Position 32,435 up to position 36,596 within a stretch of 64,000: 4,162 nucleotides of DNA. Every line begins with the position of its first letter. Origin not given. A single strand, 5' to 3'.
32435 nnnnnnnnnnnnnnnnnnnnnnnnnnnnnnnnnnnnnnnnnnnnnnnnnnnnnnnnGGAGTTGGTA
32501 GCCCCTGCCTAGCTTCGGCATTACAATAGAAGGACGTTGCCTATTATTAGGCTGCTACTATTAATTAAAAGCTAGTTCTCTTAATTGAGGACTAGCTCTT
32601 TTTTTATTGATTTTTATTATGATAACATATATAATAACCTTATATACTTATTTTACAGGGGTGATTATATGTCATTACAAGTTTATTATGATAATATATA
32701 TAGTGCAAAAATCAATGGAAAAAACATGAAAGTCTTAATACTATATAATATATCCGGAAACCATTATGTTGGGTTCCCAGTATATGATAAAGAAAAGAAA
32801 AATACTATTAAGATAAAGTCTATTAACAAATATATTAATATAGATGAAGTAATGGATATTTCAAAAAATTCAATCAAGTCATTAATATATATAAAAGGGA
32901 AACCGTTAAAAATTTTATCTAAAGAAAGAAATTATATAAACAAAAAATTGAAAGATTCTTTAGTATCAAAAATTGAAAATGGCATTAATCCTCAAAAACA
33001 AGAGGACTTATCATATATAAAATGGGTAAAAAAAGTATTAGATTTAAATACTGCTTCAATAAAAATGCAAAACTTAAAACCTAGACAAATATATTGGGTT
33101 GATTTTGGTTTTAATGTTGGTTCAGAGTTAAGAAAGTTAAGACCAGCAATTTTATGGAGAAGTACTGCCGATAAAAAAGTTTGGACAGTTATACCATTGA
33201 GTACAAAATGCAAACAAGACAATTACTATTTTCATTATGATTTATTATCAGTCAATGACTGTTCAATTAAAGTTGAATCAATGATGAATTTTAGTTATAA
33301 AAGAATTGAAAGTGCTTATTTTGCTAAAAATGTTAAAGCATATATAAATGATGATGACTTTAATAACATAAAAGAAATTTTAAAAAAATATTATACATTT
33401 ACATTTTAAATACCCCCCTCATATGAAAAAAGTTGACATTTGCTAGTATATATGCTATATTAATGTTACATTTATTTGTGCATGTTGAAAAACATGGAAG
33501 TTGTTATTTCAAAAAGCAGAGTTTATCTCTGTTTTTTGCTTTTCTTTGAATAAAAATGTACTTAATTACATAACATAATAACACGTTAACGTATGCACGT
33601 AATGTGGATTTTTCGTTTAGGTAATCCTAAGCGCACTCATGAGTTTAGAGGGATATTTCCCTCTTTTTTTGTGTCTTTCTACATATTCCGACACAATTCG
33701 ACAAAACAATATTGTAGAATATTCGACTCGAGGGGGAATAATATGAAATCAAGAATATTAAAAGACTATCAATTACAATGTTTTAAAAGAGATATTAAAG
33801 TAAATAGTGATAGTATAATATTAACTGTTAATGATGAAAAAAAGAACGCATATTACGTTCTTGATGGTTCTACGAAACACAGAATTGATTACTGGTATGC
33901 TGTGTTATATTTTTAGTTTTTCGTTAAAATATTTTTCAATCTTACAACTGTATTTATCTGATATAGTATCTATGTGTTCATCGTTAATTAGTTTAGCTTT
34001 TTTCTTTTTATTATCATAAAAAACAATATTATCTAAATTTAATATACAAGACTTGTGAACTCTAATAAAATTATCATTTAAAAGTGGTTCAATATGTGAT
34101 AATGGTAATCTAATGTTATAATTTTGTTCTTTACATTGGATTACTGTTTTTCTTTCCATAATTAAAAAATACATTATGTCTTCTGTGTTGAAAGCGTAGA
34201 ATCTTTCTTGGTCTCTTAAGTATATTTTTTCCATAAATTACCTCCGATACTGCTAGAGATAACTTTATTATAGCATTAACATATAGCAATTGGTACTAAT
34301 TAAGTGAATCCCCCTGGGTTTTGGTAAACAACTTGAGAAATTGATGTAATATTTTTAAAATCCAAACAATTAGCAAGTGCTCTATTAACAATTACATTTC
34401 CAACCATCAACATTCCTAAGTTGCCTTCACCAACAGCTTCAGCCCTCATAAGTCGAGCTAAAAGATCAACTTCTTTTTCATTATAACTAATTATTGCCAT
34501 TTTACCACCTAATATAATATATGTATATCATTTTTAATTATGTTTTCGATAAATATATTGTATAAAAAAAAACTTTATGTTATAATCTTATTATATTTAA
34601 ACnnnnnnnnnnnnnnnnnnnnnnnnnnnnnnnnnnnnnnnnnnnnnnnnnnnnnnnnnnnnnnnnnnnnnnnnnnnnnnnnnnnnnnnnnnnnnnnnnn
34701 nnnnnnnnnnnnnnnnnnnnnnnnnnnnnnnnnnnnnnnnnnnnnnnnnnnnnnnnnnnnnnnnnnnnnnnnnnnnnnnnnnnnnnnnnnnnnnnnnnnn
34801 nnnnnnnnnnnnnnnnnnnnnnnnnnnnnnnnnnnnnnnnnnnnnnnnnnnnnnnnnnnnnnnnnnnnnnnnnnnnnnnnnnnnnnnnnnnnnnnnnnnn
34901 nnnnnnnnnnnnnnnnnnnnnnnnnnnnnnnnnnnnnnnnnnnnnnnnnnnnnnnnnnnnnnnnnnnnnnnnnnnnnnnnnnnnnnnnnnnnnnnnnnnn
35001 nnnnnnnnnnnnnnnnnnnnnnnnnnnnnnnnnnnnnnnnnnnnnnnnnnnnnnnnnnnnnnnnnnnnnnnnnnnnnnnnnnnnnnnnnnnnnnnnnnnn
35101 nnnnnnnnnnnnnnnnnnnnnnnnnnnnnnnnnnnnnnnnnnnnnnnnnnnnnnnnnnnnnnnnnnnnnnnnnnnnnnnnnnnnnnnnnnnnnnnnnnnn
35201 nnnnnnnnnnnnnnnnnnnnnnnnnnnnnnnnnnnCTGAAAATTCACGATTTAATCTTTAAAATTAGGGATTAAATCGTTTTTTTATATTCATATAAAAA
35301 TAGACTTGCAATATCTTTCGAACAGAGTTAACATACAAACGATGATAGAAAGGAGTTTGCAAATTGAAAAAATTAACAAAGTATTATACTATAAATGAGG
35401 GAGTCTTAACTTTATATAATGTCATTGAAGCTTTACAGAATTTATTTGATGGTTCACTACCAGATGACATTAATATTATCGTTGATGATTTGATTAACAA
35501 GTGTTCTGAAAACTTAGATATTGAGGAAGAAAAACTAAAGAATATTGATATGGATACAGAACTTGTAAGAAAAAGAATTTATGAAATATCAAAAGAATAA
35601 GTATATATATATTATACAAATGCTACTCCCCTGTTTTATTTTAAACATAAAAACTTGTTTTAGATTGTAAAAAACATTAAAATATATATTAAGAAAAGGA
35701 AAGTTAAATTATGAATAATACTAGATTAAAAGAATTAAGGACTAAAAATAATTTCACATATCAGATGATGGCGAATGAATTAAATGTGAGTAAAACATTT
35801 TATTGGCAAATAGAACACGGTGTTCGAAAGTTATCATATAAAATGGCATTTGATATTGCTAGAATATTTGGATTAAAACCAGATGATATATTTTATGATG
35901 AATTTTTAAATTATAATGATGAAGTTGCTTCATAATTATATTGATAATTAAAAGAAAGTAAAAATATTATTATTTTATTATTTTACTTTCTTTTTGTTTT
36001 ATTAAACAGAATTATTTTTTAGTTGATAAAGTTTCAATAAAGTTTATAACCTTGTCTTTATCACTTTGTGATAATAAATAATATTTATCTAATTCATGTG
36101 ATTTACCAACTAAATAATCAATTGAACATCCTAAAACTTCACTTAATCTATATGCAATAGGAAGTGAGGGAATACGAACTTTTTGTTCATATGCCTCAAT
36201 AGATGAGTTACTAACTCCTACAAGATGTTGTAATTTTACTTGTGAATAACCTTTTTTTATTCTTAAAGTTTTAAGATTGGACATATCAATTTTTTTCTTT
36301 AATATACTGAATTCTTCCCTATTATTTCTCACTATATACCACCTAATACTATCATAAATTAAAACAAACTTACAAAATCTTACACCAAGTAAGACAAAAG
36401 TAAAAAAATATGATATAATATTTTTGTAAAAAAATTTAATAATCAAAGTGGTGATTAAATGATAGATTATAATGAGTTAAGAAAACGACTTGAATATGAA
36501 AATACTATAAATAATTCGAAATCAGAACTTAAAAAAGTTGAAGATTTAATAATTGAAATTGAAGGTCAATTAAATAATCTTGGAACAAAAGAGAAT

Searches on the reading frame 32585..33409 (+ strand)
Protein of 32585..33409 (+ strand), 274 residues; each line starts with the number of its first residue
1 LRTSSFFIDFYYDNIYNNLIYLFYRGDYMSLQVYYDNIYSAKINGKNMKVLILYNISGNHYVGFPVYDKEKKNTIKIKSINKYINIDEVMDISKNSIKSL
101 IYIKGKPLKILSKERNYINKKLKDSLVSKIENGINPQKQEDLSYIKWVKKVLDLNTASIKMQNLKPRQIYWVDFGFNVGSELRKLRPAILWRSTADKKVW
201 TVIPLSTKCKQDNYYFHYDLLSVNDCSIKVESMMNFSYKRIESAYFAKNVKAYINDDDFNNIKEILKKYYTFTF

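Call 28: search_protein_families(library=pfam, proteins=[window:32585-33409:+], max_evalue=0.001)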
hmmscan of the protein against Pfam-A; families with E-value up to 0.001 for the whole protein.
window:32585-33409:+ (274 aa): 1 family
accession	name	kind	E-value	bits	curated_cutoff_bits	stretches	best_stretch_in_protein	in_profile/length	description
PF02452.23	PemK_toxin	-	1.7e-08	35.1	23.1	1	166-268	2-107/109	PemK-like, MazF-like toxin of type II toxin-antitoxin system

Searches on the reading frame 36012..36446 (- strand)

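Call 28: search_protein_families(library=pfam, proteins=[window:36012-36446:-], max_evalue=0.001)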
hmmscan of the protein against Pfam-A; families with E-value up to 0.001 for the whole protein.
window:36012-36446:- (144 aa): 3 families
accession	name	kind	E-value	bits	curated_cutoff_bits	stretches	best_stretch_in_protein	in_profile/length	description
PF01381.28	HTH_3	-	9e-14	51.7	23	1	58-112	1-55/55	Helix-turn-helix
PF12844.13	HTH_19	-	4e-08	33.5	30.2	1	57-113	3-59/64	Helix-turn-helix domain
PF13560.12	HTH_31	-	4.7e-05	24.1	27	1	58-108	6-57/64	Helix-turn-helix domain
